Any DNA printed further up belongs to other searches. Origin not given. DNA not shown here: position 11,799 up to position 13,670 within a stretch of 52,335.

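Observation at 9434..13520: Non-pyrrolysine MttB-family methyltransferase paired head-to-head with a DMGDH-type flavoprotein, with no corrinoid partner in cis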

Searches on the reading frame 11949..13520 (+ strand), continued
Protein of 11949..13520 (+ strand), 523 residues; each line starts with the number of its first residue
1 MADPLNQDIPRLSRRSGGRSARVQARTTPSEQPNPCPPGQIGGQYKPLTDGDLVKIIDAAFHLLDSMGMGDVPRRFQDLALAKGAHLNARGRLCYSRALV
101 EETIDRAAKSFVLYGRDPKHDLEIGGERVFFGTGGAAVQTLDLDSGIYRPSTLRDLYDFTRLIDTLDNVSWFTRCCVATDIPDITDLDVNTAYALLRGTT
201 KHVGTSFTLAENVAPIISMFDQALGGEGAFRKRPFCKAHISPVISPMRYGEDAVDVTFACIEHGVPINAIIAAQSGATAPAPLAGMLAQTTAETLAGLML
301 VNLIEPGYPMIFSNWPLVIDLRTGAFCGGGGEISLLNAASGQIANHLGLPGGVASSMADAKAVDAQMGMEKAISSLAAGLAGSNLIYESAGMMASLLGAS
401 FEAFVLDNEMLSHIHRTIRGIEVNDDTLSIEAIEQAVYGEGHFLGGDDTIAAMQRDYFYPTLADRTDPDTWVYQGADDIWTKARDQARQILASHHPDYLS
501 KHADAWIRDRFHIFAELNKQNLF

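Call 79: search_solved_structures(query=L090:12713-13675:+, max_evalue=1e-50, show_alignments=1)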
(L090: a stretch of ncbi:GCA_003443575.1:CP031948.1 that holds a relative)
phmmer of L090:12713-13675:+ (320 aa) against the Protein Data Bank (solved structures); distinct sequences matched with E-value up to 1e-50: 1.
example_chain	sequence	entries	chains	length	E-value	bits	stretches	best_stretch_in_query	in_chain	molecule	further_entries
7yle_A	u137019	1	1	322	1.1e-136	458.6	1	6-319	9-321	Glycine betaine/proline ABC transporter, periplasmic glycinebetaine/proline-binding protei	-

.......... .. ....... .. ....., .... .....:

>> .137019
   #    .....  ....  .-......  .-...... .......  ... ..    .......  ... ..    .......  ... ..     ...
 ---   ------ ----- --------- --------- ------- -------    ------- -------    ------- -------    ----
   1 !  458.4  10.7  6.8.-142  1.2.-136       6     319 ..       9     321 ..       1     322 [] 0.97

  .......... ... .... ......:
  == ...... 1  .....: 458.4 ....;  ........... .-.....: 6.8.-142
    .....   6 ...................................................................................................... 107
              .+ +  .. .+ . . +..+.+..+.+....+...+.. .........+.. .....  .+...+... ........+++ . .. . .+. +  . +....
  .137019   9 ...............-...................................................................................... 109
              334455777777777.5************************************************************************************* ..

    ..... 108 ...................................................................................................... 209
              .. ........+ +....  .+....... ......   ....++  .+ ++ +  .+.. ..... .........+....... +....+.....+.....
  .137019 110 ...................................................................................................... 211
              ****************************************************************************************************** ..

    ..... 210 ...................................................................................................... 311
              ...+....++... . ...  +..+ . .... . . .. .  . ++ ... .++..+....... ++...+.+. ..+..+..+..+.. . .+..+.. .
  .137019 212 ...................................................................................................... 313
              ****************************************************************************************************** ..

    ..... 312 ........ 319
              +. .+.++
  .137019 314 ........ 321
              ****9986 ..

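Call 81: find_encoding_contigs(protein=window:11949-13520:+, flank=2000, max_places=5)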
Protein window:11949-13520:+ (523 aa): 1 contig read that carries it; 1 place shown.
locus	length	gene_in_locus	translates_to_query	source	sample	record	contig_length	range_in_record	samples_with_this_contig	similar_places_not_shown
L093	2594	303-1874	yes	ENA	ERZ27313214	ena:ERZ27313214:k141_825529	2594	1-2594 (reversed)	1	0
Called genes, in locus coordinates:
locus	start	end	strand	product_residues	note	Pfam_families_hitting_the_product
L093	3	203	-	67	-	?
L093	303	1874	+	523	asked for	PF06253:MTTB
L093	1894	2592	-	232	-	?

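Call 89: search_protein_families(library=ncbifam, proteins=[L085:10491-11780:+, L085:16591-18270:+, L085:11777-14176:+, L085:14176-16587:+], max_evalue=1e-30)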
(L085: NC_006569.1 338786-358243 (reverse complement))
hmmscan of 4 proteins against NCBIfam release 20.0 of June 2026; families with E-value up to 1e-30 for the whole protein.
L085:10491-11780:+ (429 aa): 22 families
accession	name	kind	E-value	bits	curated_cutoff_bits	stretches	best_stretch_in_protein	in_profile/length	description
NF000818.0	PRK00062.1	subfamily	7.8e-85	285.1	398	1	3-422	6-427/429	glutamate-1-semialdehyde 2,1-aminomutase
TIGR00713.1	hemL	equivalog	8.3e-80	268.5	527.3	1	6-421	5-422/423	glutamate-1-semialdehyde 2,1-aminomutase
NF009055.0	PRK12389.1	equivalog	1.6e-65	221.4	637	1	28-423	35-429/431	glutamate-1-semialdehyde 2,1-aminomutase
NF041362.1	GntE_guanitoxin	equivalog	6.2e-63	212.8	525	1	4-355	9-368/426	guanitoxin biosynthesis PLP-dependent transaminase GntE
NF004856.0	PRK06209.1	equivalog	2.9e-45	154.6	486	1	4-344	12-348/450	glutamate-1-semialdehyde 2,1-aminomutase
NF002874.0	PRK03244.1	equivalog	8.7e-45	153.2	457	1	29-335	26-322/399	acetylornithine transaminase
TIGR00707.1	argD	subfamily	4.3e-42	144.3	410.05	1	28-341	9-315/381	acetylornithine/succinylornithine family transaminase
NF005692.0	PRK07495.1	equivalog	2.2e-39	135.3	724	1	3-334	3-336/425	4-aminobutyrate--2-oxoglutarate transaminase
NF001864.0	PRK00615.1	equivalog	2.2e-38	132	706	1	9-419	13-426/433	glutamate-1-semialdehyde aminotransferase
NF049976.1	AmadipTransam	equivalog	5.6e-38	130.9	650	1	28-332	14-326/416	2-aminoadipate transaminase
NF005453.0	PRK07046.1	subfamily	6.5e-37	127.2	425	1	6-342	33-371/453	transaminase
NF005993.0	PRK08117.1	subfamily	5.4e-36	124.1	574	0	30-141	27-142/433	aspartate aminotransferase family protein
NF004714.0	PRK06058.1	subfamily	2.2e-35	122.2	639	0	178-341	214-368/447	4-aminobutyrate--2-oxoglutarate transaminase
NF003468.0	PRK05093.1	subfamily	1.5e-34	119.4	522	1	28-340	23-329/405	acetylornithine/succinyldiaminopimelate transaminase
NF004426.0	PRK05769.1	equivalog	4.8e-34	117.9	552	0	24-343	32-366/441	acetyl ornithine aminotransferase family protein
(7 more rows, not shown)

L085:16591-18270:+ (559 aa): 46 families (the best 25 are shown)
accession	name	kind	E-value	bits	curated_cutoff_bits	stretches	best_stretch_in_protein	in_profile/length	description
NF005713.0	PRK07525.1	subfamily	5.8e-120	401.4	620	1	6-556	8-581/592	sulfoacetaldehyde acetyltransferase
TIGR03457.1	sulphoacet_xsc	equivalog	1.1e-117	393.9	676.4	1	7-554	5-573/579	sulfoacetaldehyde acetyltransferase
TIGR00118.1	acolac_lg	equivalog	5.2e-106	355.3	538.35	1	5-538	2-535/557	biosynthetic-type acetolactate synthase large subunit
NF006052.0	PRK08199.1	subfamily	2.4e-103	346.3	539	1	3-550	7-549/559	thiamine pyrophosphate protein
NF004919.0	PRK06276.1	equivalog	6e-96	322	866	1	5-543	2-544/582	acetolactate synthase large subunit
NF004710.0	PRK06048.1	equivalog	1.2e-92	311.1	976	1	2-538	6-538/561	acetolactate synthase large subunit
NF004516.0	PRK05858.1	equivalog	5.3e-92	309.1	587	1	4-540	11-538/548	acetolactate synthase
NF006524.0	PRK08978.1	equivalog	3.6e-90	302.8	738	1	5-539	2-526/548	acetolactate synthase 2 catalytic subunit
NF006122.0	PRK08266.1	subfamily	1.1e-89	301.4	571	1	2-540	2-527/543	hypothetical protein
NF006016.1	PRK08155.1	equivalog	1.2e-87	294.7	870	1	4-539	3-534/554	acetolactate synthase large subunit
NF005058.0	PRK06466.1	equivalog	8.8e-87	291.9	951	1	2-532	2-541/574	acetolactate synthase 3 large subunit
NF004772.0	PRK06112.1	subfamily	4e-84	283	673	1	5-543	15-565/578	acetolactate synthase catalytic subunit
NF005824.0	PRK07710.1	equivalog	5.1e-84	282.6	976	1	4-537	17-548/573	acetolactate synthase large subunit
NF005039.0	PRK06456.1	equivalog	1.3e-83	281.4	868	1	6-542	4-549/572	acetolactate synthase large subunit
NF006187.0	PRK08322.1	equivalog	2.6e-83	280.3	509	1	7-539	5-530/548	acetolactate synthase large subunit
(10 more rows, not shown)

L085:11777-14176:+ (799 aa): 6 families
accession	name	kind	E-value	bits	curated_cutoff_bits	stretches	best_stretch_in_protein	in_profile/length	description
NF001567.0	PRK00389.1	subfamily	3.3e-54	184.2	300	1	463-790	31-347/359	glycine cleavage system aminomethyltransferase GcvT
TIGR01372.1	soxA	subfamily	1.5e-47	162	1164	1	422-763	605-959/996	sarcosine oxidase subunit alpha family protein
TIGR00528.1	gcvT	equivalog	2.8e-43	148.2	235.85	1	471-771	32-340/362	glycine cleavage system aminomethyltransferase GcvT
NF053776.1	TmaoDeMthMsil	equivalog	1e-41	143.3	1100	1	474-764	420-724/763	trimethylamine N-oxide demethylase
TIGR02352.1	thiamin_ThiO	equivalog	8.1e-35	120.5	250.8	1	10-371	2-348/351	glycine oxidase ThiO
NF010093.0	PRK13579.1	equivalog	2.7e-34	118.6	459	1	471-771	40-344/371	glycine cleavage system aminomethyltransferase GcvT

L085:14176-16587:+ (803 aa): 2 families
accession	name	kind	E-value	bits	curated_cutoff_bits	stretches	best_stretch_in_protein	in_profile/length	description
TIGR01372.1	soxA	subfamily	2.6e-47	161.3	1164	1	416-799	602-994/996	sarcosine oxidase subunit alpha family protein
NF001567.0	PRK00389.1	subfamily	3.3e-38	131.6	300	1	459-793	24-354/359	glycine cleavage system aminomethyltransferase GcvT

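Call 95: search_solved_structures(query=L084:6944-9391:+, max_evalue=1e-40)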
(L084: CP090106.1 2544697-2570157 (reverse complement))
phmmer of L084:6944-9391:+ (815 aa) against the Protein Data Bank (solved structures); distinct sequences matched with E-value up to 1e-40: 5.
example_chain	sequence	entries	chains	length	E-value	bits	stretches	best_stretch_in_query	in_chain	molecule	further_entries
5l46_A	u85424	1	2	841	4e-171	574.1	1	7-814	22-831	Dimethylglycine dehydrogenase, mitochondrial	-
4pab_A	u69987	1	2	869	3.1e-170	571.2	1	7-814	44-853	Dimethylglycine dehydrogenase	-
4p9s_A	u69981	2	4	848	8.7e-169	566.4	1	7-814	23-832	Dimethylglycine dehydrogenase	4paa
1pj5_A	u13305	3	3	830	3e-95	323.1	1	6-814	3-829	N,N-dimethylglycine oxidase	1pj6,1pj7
3gsi_A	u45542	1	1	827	2.1e-94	320.3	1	9-814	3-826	N,N-dimethylglycine oxidase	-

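Call 96: search_solved_structures(query=L091:7376-9811:-, max_evalue=1e-40)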
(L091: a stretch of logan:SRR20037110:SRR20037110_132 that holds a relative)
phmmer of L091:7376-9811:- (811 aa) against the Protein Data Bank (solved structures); distinct sequences matched with E-value up to 1e-40: 5.
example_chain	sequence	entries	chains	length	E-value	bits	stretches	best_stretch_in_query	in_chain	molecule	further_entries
4p9s_A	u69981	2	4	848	7.9e-150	503.8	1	2-797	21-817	Dimethylglycine dehydrogenase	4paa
5l46_A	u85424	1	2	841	8.2e-149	500.5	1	2-797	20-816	Dimethylglycine dehydrogenase, mitochondrial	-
4pab_A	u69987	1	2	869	2.1e-148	499.1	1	2-797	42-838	Dimethylglycine dehydrogenase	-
1pj5_A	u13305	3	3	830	2.1e-79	270.9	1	2-811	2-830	N,N-dimethylglycine oxidase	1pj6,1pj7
3gsi_A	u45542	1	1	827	2.1e-78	267.6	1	6-811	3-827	N,N-dimethylglycine oxidase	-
